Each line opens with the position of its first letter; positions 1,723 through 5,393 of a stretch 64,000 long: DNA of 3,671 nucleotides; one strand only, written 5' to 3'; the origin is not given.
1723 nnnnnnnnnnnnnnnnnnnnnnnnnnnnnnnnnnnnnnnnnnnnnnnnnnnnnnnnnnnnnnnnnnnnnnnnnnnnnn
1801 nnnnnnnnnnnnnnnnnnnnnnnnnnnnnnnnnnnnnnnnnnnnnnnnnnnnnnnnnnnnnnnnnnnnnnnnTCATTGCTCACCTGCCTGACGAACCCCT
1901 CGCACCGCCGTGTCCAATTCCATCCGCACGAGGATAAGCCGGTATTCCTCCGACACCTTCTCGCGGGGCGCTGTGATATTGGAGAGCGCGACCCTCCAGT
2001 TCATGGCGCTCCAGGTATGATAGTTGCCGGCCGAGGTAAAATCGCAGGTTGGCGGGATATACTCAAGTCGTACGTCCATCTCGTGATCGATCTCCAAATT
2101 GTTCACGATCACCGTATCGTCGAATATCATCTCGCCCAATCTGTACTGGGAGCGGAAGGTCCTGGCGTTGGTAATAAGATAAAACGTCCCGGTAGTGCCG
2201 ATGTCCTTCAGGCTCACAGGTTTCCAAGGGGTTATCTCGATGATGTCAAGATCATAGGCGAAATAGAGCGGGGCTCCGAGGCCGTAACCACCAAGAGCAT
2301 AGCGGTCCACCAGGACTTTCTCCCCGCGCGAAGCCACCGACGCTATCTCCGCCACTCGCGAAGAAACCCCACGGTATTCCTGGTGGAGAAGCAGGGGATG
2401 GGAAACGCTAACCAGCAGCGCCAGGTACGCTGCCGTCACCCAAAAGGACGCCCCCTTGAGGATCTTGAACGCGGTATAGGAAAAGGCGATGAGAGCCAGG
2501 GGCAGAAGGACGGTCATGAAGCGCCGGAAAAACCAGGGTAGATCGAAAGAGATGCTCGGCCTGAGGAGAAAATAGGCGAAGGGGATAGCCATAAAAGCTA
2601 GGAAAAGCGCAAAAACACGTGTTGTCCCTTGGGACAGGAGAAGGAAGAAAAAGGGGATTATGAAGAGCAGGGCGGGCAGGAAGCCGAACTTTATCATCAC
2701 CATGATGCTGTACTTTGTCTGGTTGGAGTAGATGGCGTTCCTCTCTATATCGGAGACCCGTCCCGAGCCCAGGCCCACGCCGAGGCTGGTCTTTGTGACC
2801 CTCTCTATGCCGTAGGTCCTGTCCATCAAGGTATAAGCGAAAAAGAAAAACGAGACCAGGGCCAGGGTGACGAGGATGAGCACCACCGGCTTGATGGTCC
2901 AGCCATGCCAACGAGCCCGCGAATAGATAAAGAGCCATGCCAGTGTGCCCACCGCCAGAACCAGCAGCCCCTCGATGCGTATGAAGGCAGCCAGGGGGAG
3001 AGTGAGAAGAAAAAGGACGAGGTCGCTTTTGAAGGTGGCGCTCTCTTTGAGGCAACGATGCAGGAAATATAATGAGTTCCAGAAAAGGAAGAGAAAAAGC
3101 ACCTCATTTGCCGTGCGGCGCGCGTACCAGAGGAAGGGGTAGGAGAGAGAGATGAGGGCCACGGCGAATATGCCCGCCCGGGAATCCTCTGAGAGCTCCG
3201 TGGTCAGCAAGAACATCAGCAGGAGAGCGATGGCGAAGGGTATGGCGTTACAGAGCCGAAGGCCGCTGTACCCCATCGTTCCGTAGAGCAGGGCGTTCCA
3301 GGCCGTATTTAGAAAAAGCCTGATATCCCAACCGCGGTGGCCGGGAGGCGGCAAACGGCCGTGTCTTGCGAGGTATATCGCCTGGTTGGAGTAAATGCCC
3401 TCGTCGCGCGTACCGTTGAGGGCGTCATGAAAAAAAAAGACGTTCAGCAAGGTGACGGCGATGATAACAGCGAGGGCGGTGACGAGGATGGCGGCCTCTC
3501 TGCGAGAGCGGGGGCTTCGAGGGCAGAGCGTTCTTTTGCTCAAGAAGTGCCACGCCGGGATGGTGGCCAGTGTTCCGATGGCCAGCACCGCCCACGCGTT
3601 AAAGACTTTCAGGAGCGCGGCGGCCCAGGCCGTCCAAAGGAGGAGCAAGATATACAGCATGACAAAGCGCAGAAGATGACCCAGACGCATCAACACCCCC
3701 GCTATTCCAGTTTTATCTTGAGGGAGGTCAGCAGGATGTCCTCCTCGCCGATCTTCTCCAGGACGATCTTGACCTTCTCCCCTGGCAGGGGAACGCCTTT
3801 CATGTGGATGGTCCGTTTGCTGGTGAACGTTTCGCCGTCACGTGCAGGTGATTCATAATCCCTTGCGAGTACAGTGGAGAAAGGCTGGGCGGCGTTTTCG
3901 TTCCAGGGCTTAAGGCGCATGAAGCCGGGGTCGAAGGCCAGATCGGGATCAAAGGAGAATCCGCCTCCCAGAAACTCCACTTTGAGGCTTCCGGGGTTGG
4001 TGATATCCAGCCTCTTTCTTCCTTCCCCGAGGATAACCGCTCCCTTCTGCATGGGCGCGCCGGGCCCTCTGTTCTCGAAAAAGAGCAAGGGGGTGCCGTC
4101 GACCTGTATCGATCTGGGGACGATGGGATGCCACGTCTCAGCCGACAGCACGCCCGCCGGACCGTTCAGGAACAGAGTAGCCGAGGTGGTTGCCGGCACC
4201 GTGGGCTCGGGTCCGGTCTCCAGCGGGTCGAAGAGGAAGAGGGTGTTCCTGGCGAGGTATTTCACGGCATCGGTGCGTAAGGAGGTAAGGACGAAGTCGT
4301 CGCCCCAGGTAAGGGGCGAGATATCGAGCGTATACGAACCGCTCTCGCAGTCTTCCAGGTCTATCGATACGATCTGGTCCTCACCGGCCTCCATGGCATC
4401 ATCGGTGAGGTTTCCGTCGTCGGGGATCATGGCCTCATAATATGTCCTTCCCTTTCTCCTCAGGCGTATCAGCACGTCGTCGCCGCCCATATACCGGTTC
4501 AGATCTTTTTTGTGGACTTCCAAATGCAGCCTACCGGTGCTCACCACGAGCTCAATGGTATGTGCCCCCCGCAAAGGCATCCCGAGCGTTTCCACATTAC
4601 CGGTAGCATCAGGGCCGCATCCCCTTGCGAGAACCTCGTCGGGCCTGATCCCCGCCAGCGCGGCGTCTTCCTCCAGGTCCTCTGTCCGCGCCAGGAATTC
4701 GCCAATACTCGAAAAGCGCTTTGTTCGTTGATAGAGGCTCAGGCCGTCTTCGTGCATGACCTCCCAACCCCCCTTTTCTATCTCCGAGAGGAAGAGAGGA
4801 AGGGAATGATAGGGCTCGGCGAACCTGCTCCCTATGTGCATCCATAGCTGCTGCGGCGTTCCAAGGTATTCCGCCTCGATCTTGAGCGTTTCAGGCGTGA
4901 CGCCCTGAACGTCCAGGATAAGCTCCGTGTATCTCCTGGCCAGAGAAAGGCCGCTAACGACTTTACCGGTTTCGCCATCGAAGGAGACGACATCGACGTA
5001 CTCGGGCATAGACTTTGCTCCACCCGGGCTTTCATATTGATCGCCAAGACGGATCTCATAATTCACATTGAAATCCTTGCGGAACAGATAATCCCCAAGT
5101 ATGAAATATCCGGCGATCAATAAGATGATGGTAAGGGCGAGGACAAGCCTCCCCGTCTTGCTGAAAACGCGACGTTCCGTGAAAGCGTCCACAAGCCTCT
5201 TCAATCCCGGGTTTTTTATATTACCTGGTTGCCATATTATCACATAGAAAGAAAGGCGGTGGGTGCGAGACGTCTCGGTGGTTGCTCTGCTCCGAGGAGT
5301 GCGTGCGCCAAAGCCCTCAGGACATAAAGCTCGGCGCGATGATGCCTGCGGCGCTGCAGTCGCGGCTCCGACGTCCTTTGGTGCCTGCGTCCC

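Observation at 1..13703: Cell-surface glycosylation locus with a predicted GDP-D-rhamnose branch and a three-component (GtrB-like GT2 + GT-C) transfer system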

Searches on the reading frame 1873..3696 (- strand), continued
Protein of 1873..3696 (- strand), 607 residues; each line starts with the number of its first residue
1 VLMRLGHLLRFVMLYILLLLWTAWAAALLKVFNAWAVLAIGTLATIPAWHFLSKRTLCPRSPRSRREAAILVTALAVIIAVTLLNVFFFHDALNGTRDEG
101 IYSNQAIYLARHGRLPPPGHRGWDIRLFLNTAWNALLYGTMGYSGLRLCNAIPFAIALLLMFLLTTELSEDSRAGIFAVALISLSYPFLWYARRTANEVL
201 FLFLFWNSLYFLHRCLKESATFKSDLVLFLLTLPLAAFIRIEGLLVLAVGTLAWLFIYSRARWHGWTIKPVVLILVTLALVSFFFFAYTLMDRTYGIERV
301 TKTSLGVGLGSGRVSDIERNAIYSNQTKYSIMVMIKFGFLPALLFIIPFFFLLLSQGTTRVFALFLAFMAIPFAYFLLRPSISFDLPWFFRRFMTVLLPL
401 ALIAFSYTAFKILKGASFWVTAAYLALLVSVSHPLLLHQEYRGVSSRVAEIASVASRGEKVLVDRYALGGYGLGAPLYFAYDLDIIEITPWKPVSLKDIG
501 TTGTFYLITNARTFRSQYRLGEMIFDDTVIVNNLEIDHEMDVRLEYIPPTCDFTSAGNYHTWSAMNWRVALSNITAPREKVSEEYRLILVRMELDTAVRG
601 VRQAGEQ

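Call 90: search_protein_families(library=pfam, proteins=[P0019, P0021, P0022, P0024, P0025, P0027, P0029, P0034, P0052, P0095], max_evalue=0.01)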
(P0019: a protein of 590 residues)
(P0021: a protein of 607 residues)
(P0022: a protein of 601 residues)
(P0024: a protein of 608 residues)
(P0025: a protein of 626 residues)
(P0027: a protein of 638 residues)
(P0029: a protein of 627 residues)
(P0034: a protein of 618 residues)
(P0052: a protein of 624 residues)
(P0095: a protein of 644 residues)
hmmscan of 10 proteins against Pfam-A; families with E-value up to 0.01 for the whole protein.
P0019 (590 aa): 1 family
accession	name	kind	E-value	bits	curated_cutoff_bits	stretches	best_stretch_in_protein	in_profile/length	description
PF11992.13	TgpA_N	-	0.0063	16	30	0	13-181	1-112/333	TgpA N-terminal domain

P0021 (607 aa): 0 families

P0022 (601 aa): 0 families

P0024 (608 aa): 0 families

P0025 (626 aa): 1 family
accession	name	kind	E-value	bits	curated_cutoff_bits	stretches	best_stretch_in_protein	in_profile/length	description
PF13231.12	PMT_2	-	0.00016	22.3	26.1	1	167-299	23-155/160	Dolichyl-phosphate-mannose-protein mannosyltransferase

P0027 (638 aa): 1 family
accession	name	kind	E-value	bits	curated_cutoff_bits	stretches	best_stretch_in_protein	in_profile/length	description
PF13231.12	PMT_2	-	9.4e-07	29.6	26.1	1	145-291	11-158/160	Dolichyl-phosphate-mannose-protein mannosyltransferase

P0029 (627 aa): 1 family
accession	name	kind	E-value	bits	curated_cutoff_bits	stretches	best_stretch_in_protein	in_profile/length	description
PF13231.12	PMT_2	-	6.9e-08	33.3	26.1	1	160-301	14-155/160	Dolichyl-phosphate-mannose-protein mannosyltransferase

P0034 (618 aa): 1 family
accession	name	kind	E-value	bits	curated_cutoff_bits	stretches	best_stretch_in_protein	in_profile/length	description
PF13231.12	PMT_2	-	1.4e-08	35.5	26.1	1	138-294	8-160/160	Dolichyl-phosphate-mannose-protein mannosyltransferase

P0052 (624 aa): 0 families

P0095 (644 aa): 0 families

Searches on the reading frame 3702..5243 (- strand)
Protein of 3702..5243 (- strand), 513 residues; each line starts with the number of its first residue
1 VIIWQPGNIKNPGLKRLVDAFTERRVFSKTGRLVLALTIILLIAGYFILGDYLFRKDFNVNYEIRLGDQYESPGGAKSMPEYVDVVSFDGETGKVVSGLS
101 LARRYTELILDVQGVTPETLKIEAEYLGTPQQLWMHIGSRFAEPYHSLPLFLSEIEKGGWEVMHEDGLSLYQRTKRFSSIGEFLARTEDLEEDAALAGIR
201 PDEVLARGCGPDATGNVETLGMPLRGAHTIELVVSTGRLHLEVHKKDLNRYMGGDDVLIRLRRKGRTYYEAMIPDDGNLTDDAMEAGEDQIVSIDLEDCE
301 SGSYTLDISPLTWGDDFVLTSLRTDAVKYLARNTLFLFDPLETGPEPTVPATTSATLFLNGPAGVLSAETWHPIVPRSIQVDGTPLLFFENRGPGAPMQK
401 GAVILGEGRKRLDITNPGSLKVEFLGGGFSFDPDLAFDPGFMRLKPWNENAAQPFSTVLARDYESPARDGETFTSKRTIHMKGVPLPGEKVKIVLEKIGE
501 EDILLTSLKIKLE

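Call 3: search_protein_families(library=pfam, proteins=[window:3702-5243:-], max_evalue=0.01)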
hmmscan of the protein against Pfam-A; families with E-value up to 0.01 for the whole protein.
window:3702-5243:- (513 aa): 0 families

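Call 5: search_protein_families(library=ncbifam, proteins=[window:3702-5243:-], max_evalue=0.01)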
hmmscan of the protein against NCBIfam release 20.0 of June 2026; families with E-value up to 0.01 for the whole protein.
window:3702-5243:- (513 aa): 0 families

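Call 27: find_homologous_proteins(query=window:3702-5243:-, max_evalue=0.001)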
Query window:3702-5243:- (513 aa): 6 proteins with E <= 0.001 among 8000 candidates.
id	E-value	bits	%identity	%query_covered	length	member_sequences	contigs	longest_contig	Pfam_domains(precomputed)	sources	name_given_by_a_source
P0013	0.0e+0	1125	100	97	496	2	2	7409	-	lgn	-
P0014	0.0e+0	1013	90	97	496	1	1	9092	-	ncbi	-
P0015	1.1e-140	488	48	92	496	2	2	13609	-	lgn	-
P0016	8.7e-133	462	45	96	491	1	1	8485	-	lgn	-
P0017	8.0e-132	459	44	95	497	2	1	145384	-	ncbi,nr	ncbi:MAG: hypothetical protein HPY75_00460 [Actinobacteria bacterium]|nr:hypothetical protein [Actin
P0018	4.8e-78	281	34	96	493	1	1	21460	-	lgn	-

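Call 38: find_encoding_contigs(protein=P0013, flank=10000, max_places=4)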
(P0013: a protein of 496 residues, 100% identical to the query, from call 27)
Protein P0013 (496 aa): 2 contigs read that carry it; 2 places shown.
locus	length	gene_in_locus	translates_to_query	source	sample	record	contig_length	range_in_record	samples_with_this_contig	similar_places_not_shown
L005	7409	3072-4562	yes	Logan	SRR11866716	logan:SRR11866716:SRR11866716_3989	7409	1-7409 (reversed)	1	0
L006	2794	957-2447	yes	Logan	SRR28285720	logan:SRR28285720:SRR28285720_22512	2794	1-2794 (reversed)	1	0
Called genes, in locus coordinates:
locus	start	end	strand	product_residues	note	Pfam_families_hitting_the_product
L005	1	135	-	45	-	?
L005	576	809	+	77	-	-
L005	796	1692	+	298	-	PF00535:Glycos_transf_2, PF10111:Glyco_tranf_2_2 (faint), PF13641:Glyco_tranf_2_3 (faint)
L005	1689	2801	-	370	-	PF13439:Glyco_transf_4, PF13579:Glyco_trans_4_4, PF00534:Glycos_transf_1 (weak), PF13692:Glyco_trans_1_4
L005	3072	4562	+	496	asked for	-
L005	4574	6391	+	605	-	-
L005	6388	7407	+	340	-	?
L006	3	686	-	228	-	?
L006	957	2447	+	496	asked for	-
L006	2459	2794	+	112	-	?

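Call 48: predict_structure(alignment_id=A3)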
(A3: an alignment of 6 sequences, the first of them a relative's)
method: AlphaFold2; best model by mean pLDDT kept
length: 496 residues; sequences in the alignment: 6
mean_pLDDT: 72.0   pTM: 0.58
mean pLDDT of the five models: 72.0, 71.7, 68.5, 67.6, 56.9
residues with pLDDT >= 90: 23; 70-90: 291; 50-70: 128; < 50: 54
segments of 3 or more residues with pLDDT < 50: 1-10, 35-44, 65-76, 193-200, 421-423, 433-435
pLDDT, mean of each block of 10 residues (from residue 1): 40 66 70 47 52 67 46 45 81 73 83 87 70 86 82 86 77 69 69 49 69 74 82 62 82 82 54 80 78 73 76 66 60 75 79 80 89 80 86 86 80 66 58 60 87 88 69 81 82 74
secondary structure, 60 per line:
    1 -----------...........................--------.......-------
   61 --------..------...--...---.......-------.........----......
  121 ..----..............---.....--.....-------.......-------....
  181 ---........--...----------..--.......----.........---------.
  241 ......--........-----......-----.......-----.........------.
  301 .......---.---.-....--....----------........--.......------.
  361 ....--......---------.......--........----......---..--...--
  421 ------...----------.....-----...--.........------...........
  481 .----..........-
elements in order: H12-38 E47-53 E77-79 E82-84 E88-94 E102-110 E115-122 E127-135 H136-140 E144-148 E151-155 H163-169 E177-180 H184-191 E211-217 E222-230 E240-246 E249-256 H262-267 E273-279 E285-293 E300-307 E317-320 H323-326 E337-344 E347-353 E360-364 E367-372 E382-388 E391-398 E403-408 E427-429 E440-444 E450-452 E455-463 E473-481 E486-495

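Call 51: fold_search(model_id=the predicted structure, library=pdb)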
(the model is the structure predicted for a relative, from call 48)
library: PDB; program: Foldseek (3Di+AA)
matches with E <= 10: 1569; with E <= 0.001: 35
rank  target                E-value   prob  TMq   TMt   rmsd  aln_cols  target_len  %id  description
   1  5x7o_A                7.9e-07  0.99  0.17  0.08  30.0       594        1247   10  Crystal structure of Paenibacillus sp. 598K alpha-1,6-glucosyltransferase (released 2017-07-26)
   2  6za2_B                8.8e-06  0.99  0.16  0.08  23.3       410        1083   10  Crystal structure of dimeric latent PorU from Porphyromonas gingivalis (released 2021-09-29)
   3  8w7n                  1.0e-05  0.93  0.14  0.08  29.9       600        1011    8  Crystal structure of the in-cell Cry1Aa purified from Bacillus thuringiensis (released 2024-03-06)
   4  6za2_A                2.4e-05  0.97  0.16  0.08  22.7       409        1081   10  Crystal structure of dimeric latent PorU from Porphyromonas gingivalis (released 2021-09-29)
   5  9h9a                  5.8e-05  0.57  0.14  0.07  47.8       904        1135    7  native structure of the full-length pesticidal protein Cry8Ba2, from crystals formed in vivo (form 1) (released 2025-12-03)
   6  7js4                  6.1e-05  0.87  0.14  0.08  24.4       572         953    9  The structure of the M60 catalytic domain with the CBM51-1 and CBM51-2 domains from Clostridium perfringens ZmpB (released 2021-02-03)
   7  9b8i                  6.4e-05  0.98  0.19  0.14  25.5       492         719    8  Cryo-EM structure of the E. coli cellulose synthase BcsB-BcsC fusion protein (released 2025-02-19)
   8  6qep                  7.2e-05  0.97  0.17  0.07  20.9       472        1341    9  EngBF DARPin Fusion 4b H14 (released 2019-11-06)
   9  9qxq                  8.9e-05  0.77  0.14  0.07  29.8       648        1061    7  native structure of full-length pesticidal protein Cry1Ca18 at pH9, from crystals formed in vivo (released 2026-02-11)
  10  4dou                  8.9e-05  0.75  0.12  0.14  21.6       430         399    9  Crystal Structure of a Single-chain Trimer of Human Adiponectin Globular Domain (released 2012-02-29)
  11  8ziy_A                1.0e-04  0.82  0.14  0.12  25.3       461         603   11  trypsinogen-EP-E574A (released 2025-05-21)
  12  5a57                  1.4e-04  0.66  0.16  0.08  26.4       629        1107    9  The structure of GH101 from Streptococcus pneumoniae TIGR4 in complex with PUGT (released 2015-09-02)
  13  3ecq_B                1.7e-04  0.54  0.15  0.07  26.5       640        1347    8  Endo-alpha-N-acetylgalactosaminidase from Streptococcus pneumoniae: SeMet structure (released 2008-09-09)
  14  5a59_A                1.8e-04  0.54  0.15  0.08  26.5       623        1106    9  The structure of GH101 E796Q mutant from Streptococcus pneumoniae TIGR4 in complex with T-antigen (released 2015-09-02)
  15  4xup_B                2.1e-04  0.97  0.13  0.20  21.2       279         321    7  Structure of the N-terminal CBM22-1-CBM22-2 tandem domain from Paenibacillus barcinonensis Xyn10C (released 2015-06-03)
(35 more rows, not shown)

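Call 101: find_homologous_proteins(query=A3, max_evalue=0.001)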
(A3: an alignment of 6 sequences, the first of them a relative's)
Query A3 (6 sequences) (496 aa, profile of the alignment): 3 proteins with E <= 0.001 among 8000 candidates.
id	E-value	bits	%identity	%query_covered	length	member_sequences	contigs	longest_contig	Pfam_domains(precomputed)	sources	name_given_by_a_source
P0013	1.7e-250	850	100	100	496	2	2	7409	-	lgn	-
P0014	1.0e-248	844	90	100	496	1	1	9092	-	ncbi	-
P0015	1.8e-241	820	48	95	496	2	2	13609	-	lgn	-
